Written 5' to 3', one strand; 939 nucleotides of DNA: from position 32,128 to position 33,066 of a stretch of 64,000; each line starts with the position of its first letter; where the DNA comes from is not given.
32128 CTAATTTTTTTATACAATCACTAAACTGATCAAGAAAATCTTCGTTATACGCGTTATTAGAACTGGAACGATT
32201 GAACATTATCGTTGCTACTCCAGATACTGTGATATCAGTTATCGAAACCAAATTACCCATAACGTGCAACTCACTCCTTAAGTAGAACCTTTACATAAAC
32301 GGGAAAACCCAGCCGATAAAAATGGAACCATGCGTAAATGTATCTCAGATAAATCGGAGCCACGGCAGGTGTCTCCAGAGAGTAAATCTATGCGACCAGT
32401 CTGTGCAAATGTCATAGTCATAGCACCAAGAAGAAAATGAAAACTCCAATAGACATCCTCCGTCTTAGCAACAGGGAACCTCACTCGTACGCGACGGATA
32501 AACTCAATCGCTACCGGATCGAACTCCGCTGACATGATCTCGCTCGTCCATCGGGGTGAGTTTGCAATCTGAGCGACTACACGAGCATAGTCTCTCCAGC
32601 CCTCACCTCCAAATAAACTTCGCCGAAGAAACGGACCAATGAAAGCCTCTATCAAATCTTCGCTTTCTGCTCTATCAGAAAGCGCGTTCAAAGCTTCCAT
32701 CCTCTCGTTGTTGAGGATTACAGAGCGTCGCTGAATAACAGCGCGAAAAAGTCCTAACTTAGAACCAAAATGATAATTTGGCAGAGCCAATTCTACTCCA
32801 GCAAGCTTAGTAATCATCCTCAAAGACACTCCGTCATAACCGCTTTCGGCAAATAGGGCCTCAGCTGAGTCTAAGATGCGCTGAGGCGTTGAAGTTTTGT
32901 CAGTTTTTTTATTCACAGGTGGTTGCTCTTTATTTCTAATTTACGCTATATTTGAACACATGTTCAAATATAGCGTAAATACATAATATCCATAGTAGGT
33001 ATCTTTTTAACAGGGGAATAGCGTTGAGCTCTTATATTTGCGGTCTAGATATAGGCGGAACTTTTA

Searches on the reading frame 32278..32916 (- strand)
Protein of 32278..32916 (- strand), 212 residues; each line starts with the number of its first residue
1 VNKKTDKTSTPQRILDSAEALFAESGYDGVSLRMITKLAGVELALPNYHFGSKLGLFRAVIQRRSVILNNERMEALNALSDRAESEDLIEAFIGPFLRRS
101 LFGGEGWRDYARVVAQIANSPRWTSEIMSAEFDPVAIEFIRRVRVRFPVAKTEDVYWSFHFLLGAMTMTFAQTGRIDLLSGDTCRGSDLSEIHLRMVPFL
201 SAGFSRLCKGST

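Call 4: search_protein_families(library=pfam, proteins=[window:32278-32916:-])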
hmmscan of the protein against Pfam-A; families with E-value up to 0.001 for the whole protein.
window:32278-32916:- (212 aa): 2 families
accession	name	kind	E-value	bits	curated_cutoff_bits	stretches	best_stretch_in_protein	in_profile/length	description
PF17939.6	TetR_C_30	-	2.7e-32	111.9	26.3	1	90-203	1-115/115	Tetracyclin repressor-like, C-terminal domain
PF00440.29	TetR_N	-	5.5e-11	42.5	24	1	14-60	1-47/47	Bacterial regulatory proteins, tetR family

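Call 7: find_homologous_proteins(query=window:32278-32916:-)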
Query window:32278-32916:- (212 aa): 156 proteins with E <= 0.001 among 519 candidates; the best 120 are listed.
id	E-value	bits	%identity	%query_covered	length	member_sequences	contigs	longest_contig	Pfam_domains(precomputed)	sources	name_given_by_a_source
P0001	3.5e-133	459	99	100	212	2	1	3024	PF00440.30,PF17939.7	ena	-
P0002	5.9e-131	452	97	100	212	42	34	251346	PF00440.30,PF17939.7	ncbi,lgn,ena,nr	ncbi:TetR/AcrR family transcriptional regulator [Gammaproteobacteria bacterium]|nr:TetR/AcrR family 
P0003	1.4e-118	412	89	99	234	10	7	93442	PF00440.30,PF17939.7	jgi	jgi:AcrR family transcriptional regulator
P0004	5.9e-113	393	84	100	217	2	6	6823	PF00440.30,PF17939.7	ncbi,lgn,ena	-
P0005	4.0e-90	319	72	95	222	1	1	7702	PF00440.30,PF17939.7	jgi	jgi:AcrR family transcriptional regulator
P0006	3.2e-86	306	71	96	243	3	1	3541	PF00440.30,PF17939.7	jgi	-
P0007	5.4e-85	302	66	98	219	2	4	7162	PF00440.30,PF17939.7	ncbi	-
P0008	5.7e-85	302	68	99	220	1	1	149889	PF00440.30,PF17939.7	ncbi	-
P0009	3.8e-84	299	68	94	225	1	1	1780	PF00440.30,PF17939.7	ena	-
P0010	1.8e-83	297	67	98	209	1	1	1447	PF00440.30,PF17939.7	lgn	-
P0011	3.2e-83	296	66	98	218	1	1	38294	PF00440.30,PF17939.7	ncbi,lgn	ncbi:MAG: TetR/AcrR family transcriptional regulator [Gammaproteobacteria bacterium]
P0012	3.5e-83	296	65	98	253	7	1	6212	PF00440.30,PF17939.7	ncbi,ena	-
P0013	4.0e-83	296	68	94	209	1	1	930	PF00440.30,PF17939.7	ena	-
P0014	4.8e-83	296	67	95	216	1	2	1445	PF00440.30,PF17939.7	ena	-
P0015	5.3e-83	296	67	95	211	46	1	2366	PF00440.30,PF17939.7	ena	-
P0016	6.4e-83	295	66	95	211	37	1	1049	PF00440.30,PF17939.7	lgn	-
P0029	2.1e-80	287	64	97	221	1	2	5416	PF00440.30,PF17939.7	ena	-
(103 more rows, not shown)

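Call 10: find_related_loci(query=A1, collection=genome_contigs, flank=6000)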
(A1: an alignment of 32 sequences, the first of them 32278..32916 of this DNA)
Query A1 (212 aa) in genome_contigs; peptide patterns used: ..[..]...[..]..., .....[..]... (x = any residue, [..] = any of these).
401 stretches matched a pattern; 368 encode a relative of the query (tblastn E <= 1e-3); the best 80 are kept; 80 distinct loci.
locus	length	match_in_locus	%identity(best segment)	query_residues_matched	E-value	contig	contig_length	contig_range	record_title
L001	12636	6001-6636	98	1-212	3e-139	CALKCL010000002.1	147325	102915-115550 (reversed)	MAG: uncultured Gammaproteobacteria bacterium isolate S3_Bin_METABAT__63_1 genome assembly, contig: c_000000614909, whol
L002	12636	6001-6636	96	1-212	3e-138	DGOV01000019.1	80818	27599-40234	MAG TPA_asm: Proteobacteria bacterium UBA4457 UBA4457_contig_49571, whole genome shotgun sequence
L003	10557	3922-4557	67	1-210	9e-92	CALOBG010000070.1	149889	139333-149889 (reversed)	MAG: uncultured Gammaproteobacteria bacterium isolate LOGT_bin.0044 genome assembly, contig: contig_21399, whole genome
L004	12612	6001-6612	66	7-210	8e-91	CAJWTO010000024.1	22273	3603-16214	MAG TPA_asm: uncultured proteobacterium isolate ERR599094_bin.53_MetaBAT_v2.12.1_MAG genome assembly, contig: NODE_2090_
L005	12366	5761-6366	66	7-208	6e-90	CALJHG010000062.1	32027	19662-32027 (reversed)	MAG: uncultured Gammaproteobacteria bacterium isolate S4_Bin_METABAT__295_1 genome assembly, contig: c_000001471491, who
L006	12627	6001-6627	64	2-210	9e-90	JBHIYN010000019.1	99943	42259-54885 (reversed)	MAG: Gammaproteobacteria bacterium isolate MAG77 WDNA06_bin.19.orig_19, whole genome shotgun sequence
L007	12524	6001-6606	66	7-208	1e-89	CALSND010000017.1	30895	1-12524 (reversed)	MAG: uncultured Gammaproteobacteria bacterium isolate A_MB167 genome assembly, contig: contig_5301_A_MB167, whole genome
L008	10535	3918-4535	66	2-209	2e-89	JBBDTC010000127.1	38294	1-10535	MAG: Gammaproteobacteria bacterium isolate LejiaC_64_15 Lejia_C_2482_length_38294_cov_8, whole genome shotgun sequence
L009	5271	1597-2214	65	4-209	2e-89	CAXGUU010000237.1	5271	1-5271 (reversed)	MAG TPA_asm: uncultured bacterium isolate ERR594338_binner13_Refined_124 genome assembly, contig: ERZ11848501.24083, who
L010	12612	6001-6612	66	5-208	1e-88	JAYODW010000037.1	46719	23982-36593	MAG: Gammaproteobacteria bacterium isolate 139553_S155_concoct_bins.tsv.116 NODE_998_length_46719_cov_12.714405, whole g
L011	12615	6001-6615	64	4-208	5e-87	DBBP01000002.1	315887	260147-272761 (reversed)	MAG TPA_asm: Proteobacteria bacterium UBA981 UBA981_contig_3993, whole genome shotgun sequence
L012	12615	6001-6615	62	4-208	2e-84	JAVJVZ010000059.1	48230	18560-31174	MAG: Gammaproteobacteria bacterium isolate C2-GNP5-20 k141_28446, whole genome shotgun sequence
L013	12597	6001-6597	65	10-208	1e-84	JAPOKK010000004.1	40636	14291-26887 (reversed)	MAG: Pseudomonadota bacterium isolate bin88 k141_2652766_length_40636_cov_9.0000, whole genome shotgun sequence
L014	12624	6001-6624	62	1-208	3e-84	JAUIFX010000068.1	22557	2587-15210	MAG: Gammaproteobacteria bacterium isolate Co_bin.12 NODE_12966_length_22557_cov_1.130629, whole genome shotgun sequence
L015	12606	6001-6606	63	7-208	1e-83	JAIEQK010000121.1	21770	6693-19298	MAG: Gammaproteobacteria bacterium isolate co.spades.DASTOOL.2.5kb_146 c_000000437860, whole genome shotgun sequence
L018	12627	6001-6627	60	3-209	1e-79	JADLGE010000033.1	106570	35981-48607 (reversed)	MAG: Gammaproteobacteria bacterium isolate SJ420 c_000000258763, whole genome shotgun sequence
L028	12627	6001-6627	57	1-209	3e-76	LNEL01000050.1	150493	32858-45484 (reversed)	MAG: Gammaproteobacteria bacterium Ga0077536 Ga0077536_140.1, whole genome shotgun sequence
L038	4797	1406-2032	54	1-209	2e-74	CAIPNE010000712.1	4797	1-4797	MAG: uncultured Gammaproteobacteria bacterium isolate Loclat_bin-18265 genome assembly, contig: bin-18265:712/914, whole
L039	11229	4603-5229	54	1-209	5e-74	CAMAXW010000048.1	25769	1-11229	MAG: Klebsiella pneumoniae isolate MH-08apr19-131 genome assembly, contig: MH-08apr19-C4241, whole genome shotgun sequen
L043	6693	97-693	57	10-208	2e-70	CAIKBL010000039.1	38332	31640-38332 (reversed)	MAG: uncultured proteobacterium isolate Umea_bin-06053 genome assembly, contig: bin-06053:39/90, whole genome shotgun se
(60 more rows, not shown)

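Call 17: search_solved_structures(query=A1, max_evalue=0.001)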
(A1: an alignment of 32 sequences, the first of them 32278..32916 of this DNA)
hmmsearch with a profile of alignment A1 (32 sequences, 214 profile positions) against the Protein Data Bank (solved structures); distinct sequences matched with E-value up to 0.001: 121 (the best 60 are shown).
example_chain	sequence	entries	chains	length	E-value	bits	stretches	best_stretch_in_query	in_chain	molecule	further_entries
2fbq_A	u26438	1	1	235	2e-30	109.5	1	6-206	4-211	probable transcriptional regulator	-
5fhp_A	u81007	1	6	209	4.9e-30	108.2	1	12-212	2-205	NicR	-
5fgl_A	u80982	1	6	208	1.9e-29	106.2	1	12-212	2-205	NicR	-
2jj7_A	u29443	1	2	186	4.2e-12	49.5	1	6-65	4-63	HEMOLYSIN II REGULATORY PROTEIN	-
2fx0_A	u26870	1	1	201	4.4e-12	49.5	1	6-65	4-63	hemolysin II regulatory protein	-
2wv1_A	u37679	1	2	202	4.6e-12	49.4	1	6-65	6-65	HEMOLYSIN II REGULATORY PROTEIN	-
2jk3_A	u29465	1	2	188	6e-12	49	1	7-65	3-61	HEMOLYSIN II REGULATORY PROTEIN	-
3dew_A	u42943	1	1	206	3.7e-11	46.5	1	7-63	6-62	Transcriptional regulator, TetR family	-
2np3_A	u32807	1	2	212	4.3e-11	46.2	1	6-61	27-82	Putative TetR-family regulator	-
6mj1_A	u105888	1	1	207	2.9e-09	40.3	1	7-89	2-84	Probable HTH-type transcriptional regulator YttP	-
3c07_A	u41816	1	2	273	4.1e-09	39.8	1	5-85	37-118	Putative tetR-family transcriptional regulator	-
3geu_A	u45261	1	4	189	4.4e-09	39.7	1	9-89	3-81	Intercellular adhesion protein R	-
3on4_A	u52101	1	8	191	7.5e-09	38.9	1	8-92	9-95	Transcriptional regulator, TetR family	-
3gzi_A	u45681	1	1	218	1.2e-08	38.3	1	7-75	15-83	Transcriptional regulator, TetR family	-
2eh3_A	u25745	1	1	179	1.4e-08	38.1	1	9-69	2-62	Transcriptional regulator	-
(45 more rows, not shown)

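Call 18: search_protein_families(library=ncbifam, proteins=[window:32278-32916:-], max_evalue=0.00001)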
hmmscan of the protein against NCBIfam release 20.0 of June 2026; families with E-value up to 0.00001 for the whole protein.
window:32278-32916:- (212 aa): 4 families
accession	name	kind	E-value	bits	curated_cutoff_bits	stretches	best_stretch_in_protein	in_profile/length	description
NF053516.1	TranRepPrsAVib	equivalog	3.5e-29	102.1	300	1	6-205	3-206/208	TetR family transcriptional repressor PsrA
NF037937.1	septum_RefZ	equivalog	1.5e-10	41.3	180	1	12-62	2-52/195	forespore capture DNA-binding protein RefZ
NF041196.1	ScbR_bind_reg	equivalog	5.4e-07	30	150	1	9-70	6-67/191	ScbR family autoregulator-binding transcription factor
NF053731.1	TransRegFasRMycb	equivalog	3.4e-06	27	330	1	11-82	13-84/199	HTH-type transcriptional activator FasR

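Call 21: search_solved_structures(query=window:32278-32916:-, max_evalue=0.00001, show_alignments=3)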
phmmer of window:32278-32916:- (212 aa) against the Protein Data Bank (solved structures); distinct sequences matched with E-value up to 0.00001: 7.
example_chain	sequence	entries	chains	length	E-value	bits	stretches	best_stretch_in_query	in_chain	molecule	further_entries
2fbq_A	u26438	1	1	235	2.8e-18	69.5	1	8-204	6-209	probable transcriptional regulator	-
5fhp_A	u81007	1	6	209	1.4e-13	54.2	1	13-207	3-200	NicR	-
5fgl_A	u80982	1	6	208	7e-13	51.9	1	13-207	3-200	NicR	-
3dew_A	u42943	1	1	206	6.8e-09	38.9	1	11-65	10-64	Transcriptional regulator, TetR family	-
7e1l_A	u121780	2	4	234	1.9e-07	34.1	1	5-123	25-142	DUF1956 domain-containing protein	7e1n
2np3_A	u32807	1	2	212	1.4e-06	31.3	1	5-62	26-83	Putative TetR-family regulator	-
3geu_A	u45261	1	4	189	1.7e-06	31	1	11-123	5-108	Intercellular adhesion protein R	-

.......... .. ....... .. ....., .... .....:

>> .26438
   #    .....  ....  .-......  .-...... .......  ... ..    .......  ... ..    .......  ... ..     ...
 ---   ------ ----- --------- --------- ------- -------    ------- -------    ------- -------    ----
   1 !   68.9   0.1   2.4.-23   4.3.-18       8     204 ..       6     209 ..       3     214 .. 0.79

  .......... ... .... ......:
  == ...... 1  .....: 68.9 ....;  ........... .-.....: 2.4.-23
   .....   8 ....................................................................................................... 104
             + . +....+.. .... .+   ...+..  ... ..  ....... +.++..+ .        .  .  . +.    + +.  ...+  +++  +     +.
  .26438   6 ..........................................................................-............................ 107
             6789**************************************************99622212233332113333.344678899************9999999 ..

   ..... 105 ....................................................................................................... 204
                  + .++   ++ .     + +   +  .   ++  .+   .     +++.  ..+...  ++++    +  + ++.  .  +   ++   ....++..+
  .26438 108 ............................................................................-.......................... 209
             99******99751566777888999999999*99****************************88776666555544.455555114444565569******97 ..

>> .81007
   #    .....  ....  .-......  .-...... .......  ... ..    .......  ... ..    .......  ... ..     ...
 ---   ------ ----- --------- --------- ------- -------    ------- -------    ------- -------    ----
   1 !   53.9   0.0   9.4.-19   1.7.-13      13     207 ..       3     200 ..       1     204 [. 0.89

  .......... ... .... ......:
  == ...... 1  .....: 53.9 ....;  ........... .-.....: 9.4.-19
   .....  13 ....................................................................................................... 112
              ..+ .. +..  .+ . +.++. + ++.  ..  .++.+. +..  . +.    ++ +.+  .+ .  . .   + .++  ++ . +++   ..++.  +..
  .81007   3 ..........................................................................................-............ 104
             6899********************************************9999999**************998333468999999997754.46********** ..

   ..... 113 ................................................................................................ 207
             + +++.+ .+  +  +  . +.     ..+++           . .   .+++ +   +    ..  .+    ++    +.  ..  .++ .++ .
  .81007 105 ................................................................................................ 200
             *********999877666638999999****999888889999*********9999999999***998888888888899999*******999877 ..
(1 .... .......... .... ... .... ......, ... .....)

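Call 23: find_related_loci(query=window:32278-32916:-, collection=metagenome_contigs, flank=2500)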
Query window:32278-32916:- (212 aa) in metagenome_contigs; peptide patterns used: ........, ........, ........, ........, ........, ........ (x = any residue, [..] = any of these).
108 stretches matched a pattern; 9 encode a relative of the query (tblastn E <= 1e-3); 9 distinct loci.
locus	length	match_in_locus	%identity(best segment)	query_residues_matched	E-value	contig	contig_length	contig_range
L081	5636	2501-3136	99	1-212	6e-142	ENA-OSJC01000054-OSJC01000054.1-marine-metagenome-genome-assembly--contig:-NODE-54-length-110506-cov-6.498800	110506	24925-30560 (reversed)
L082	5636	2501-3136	96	1-212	2e-139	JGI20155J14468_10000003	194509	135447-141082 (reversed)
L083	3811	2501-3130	89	3-212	2e-128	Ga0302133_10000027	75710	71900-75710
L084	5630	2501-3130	89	3-212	2e-127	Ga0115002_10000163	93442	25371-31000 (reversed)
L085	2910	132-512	97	86-212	3e-84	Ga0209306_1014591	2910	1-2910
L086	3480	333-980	40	3-207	5e-51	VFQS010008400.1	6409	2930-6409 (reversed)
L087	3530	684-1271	42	13-204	5e-50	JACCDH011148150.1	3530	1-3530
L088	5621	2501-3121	35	4-204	2e-28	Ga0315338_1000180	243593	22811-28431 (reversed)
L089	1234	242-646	36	14-148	5e-17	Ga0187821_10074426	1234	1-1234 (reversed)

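Call 24: find_encoding_contigs(protein=P0003, flank=3000, max_places=4)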
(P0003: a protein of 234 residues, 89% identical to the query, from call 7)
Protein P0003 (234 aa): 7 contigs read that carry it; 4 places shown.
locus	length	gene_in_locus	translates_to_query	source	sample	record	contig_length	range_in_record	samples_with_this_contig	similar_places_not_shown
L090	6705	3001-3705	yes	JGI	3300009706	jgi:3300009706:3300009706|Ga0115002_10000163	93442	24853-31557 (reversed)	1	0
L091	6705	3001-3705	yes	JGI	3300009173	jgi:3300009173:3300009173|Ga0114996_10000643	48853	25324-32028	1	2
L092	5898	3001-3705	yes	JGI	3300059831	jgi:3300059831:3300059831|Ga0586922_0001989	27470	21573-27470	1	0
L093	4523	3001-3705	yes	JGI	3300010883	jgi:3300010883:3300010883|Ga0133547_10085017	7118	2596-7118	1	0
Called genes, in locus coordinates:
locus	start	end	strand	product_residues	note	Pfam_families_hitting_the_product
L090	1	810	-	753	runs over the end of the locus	PF02538:Hydantoinase_B, PF08882:Acetone_carb_G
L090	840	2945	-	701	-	PF05378:Hydant_A_N, PF01968:Hydantoinase_A, PF19278:Hydant_A_C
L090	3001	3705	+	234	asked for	PF00440:TetR_N, PF17939:TetR_C_30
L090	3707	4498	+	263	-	PF00378:ECH_1, PF16113:ECH_2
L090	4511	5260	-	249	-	PF13489:Methyltransf_23, PF13847:Methyltransf_31, PF08241:Methyltransf_11, PF08242:Methyltransf_12, PF13649:Methyltransf_25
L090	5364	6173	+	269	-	PF01887:SAM_HAT_N, PF20257:SAM_HAT_C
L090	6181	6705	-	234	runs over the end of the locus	PF00106:adh_short, PF01370:Epimerase (faint), PF08659:KR (weak), PF13561:adh_short_C2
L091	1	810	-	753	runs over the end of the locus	PF02538:Hydantoinase_B, PF08882:Acetone_carb_G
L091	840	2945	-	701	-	PF05378:Hydant_A_N, PF01968:Hydantoinase_A, PF19278:Hydant_A_C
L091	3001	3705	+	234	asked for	PF00440:TetR_N, PF17939:TetR_C_30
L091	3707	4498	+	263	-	PF00378:ECH_1, PF16113:ECH_2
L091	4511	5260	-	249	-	PF13489:Methyltransf_23, PF13847:Methyltransf_31, PF08241:Methyltransf_11, PF08242:Methyltransf_12, PF13649:Methyltransf_25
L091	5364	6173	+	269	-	PF01887:SAM_HAT_N, PF20257:SAM_HAT_C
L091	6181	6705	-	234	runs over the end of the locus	PF00106:adh_short, PF01370:Epimerase (faint), PF08659:KR (weak), PF13561:adh_short_C2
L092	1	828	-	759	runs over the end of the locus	PF02538:Hydantoinase_B, PF08882:Acetone_carb_G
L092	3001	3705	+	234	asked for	PF00440:TetR_N, PF17939:TetR_C_30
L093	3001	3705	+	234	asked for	PF00440:TetR_N, PF17939:TetR_C_30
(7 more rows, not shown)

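Call 25: find_encoding_contigs(protein=P0004, flank=3000, max_places=4)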
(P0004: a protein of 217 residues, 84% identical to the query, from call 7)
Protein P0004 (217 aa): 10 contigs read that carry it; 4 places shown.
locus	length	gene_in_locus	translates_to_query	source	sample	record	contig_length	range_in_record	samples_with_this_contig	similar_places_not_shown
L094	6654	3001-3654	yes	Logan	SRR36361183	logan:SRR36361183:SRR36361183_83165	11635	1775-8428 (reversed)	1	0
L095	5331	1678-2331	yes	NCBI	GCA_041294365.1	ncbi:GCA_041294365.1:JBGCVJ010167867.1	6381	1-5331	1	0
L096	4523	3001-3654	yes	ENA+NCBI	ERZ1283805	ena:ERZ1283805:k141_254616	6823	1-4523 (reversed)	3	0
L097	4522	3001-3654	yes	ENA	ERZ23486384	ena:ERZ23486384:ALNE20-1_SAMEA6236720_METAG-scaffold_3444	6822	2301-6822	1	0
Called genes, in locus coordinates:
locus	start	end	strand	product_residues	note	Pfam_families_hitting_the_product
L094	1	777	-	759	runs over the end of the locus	PF02538:Hydantoinase_B, PF08882:Acetone_carb_G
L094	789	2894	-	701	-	PF05378:Hydant_A_N, PF01968:Hydantoinase_A, PF19278:Hydant_A_C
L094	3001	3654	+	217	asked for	PF00440:TetR_N, PF17939:TetR_C_30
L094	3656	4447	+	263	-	PF00378:ECH_1, PF16113:ECH_2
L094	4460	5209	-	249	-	PF13489:Methyltransf_23, PF13847:Methyltransf_31, PF08241:Methyltransf_11, PF08242:Methyltransf_12, PF13649:Methyltransf_25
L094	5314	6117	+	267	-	PF01887:SAM_HAT_N, PF20257:SAM_HAT_C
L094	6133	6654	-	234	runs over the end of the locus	PF00106:adh_short, PF01370:Epimerase (faint), PF13561:adh_short_C2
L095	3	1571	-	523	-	?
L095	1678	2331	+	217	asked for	PF00440:TetR_N, PF17939:TetR_C_30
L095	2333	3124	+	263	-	PF00378:ECH_1, PF16113:ECH_2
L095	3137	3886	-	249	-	PF13489:Methyltransf_23, PF13847:Methyltransf_31, PF08241:Methyltransf_11, PF08242:Methyltransf_12, PF13649:Methyltransf_25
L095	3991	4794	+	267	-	PF01887:SAM_HAT_N, PF20257:SAM_HAT_C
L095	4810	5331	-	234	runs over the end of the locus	PF00106:adh_short, PF01370:Epimerase (faint), PF13561:adh_short_C2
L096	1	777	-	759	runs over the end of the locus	PF02538:Hydantoinase_B, PF08882:Acetone_carb_G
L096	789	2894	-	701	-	PF05378:Hydant_A_N, PF01968:Hydantoinase_A, PF19278:Hydant_A_C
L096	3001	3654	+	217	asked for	PF00440:TetR_N, PF17939:TetR_C_30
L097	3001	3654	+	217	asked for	PF00440:TetR_N, PF17939:TetR_C_30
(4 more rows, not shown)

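Call 26: find_encoding_contigs(protein=P0005, flank=3000, max_places=3)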
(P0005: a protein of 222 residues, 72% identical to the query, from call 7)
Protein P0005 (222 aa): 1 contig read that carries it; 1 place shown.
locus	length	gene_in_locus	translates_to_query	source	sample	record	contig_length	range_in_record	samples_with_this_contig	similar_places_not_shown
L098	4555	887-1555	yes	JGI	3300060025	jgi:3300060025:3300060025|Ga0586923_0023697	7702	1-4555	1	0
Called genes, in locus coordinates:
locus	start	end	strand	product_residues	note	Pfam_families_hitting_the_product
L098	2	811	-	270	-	?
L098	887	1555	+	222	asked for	PF00440:TetR_N, PF17939:TetR_C_30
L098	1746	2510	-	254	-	PF13489:Methyltransf_23, PF13847:Methyltransf_31, PF08241:Methyltransf_11, PF08242:Methyltransf_12, PF13649:Methyltransf_25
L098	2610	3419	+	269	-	PF01887:SAM_HAT_N, PF20257:SAM_HAT_C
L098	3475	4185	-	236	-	PF00106:adh_short, PF01370:Epimerase (faint), PF08659:KR (weak), PF13561:adh_short_C2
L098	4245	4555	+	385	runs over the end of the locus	PF00155:Aminotran_1_2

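Call 27: find_encoding_contigs(protein=P0006, flank=3000, max_places=3)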
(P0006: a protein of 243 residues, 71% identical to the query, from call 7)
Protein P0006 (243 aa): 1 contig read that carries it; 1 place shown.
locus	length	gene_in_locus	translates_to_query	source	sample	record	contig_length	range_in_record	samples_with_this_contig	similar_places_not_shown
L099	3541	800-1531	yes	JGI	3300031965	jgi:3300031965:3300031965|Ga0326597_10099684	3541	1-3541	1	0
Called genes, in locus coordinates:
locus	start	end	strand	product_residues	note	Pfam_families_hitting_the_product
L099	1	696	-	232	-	?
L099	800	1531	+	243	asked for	PF00440:TetR_N, PF17939:TetR_C_30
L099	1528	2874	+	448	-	-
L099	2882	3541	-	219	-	?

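Call 28: find_encoding_contigs(protein=P0002, flank=3000, max_places=10)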
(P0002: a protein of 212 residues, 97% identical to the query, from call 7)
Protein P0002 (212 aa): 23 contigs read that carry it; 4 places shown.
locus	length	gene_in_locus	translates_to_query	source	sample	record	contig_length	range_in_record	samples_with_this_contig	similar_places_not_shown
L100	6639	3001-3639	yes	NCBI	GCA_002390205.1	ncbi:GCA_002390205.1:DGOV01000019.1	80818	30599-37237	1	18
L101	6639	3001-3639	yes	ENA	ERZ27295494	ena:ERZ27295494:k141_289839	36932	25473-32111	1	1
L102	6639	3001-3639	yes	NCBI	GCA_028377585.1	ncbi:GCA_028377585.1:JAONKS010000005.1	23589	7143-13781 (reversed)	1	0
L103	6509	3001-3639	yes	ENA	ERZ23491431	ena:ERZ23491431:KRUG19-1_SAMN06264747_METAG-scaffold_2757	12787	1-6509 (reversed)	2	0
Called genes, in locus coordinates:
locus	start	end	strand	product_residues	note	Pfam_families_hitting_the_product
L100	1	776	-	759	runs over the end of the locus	PF02538:Hydantoinase_B, PF08882:Acetone_carb_G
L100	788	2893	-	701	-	PF05378:Hydant_A_N, PF01968:Hydantoinase_A, PF19278:Hydant_A_C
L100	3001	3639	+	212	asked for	PF00440:TetR_N, PF17939:TetR_C_30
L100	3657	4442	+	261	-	PF00378:ECH_1, PF16113:ECH_2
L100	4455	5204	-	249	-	PF13489:Methyltransf_23, PF13847:Methyltransf_31, PF08241:Methyltransf_11, PF08242:Methyltransf_12, PF13649:Methyltransf_25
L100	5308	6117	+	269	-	PF01887:SAM_HAT_N, PF20257:SAM_HAT_C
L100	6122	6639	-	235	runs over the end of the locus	PF00106:adh_short, PF01370:Epimerase, PF08659:KR, PF13561:adh_short_C2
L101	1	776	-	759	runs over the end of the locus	PF02538:Hydantoinase_B, PF08882:Acetone_carb_G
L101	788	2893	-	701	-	PF05378:Hydant_A_N, PF01968:Hydantoinase_A, PF19278:Hydant_A_C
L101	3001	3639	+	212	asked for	PF00440:TetR_N, PF17939:TetR_C_30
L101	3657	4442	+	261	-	PF00378:ECH_1, PF16113:ECH_2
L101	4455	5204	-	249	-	PF13489:Methyltransf_23, PF13847:Methyltransf_31, PF08241:Methyltransf_11, PF08242:Methyltransf_12, PF13649:Methyltransf_25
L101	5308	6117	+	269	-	PF01887:SAM_HAT_N, PF20257:SAM_HAT_C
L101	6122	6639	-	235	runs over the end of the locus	PF00106:adh_short, PF01370:Epimerase, PF08659:KR, PF13561:adh_short_C2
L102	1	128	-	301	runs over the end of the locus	PF00892:EamA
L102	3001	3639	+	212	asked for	PF00440:TetR_N, PF17939:TetR_C_30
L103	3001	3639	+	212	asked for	PF00440:TetR_N, PF17939:TetR_C_30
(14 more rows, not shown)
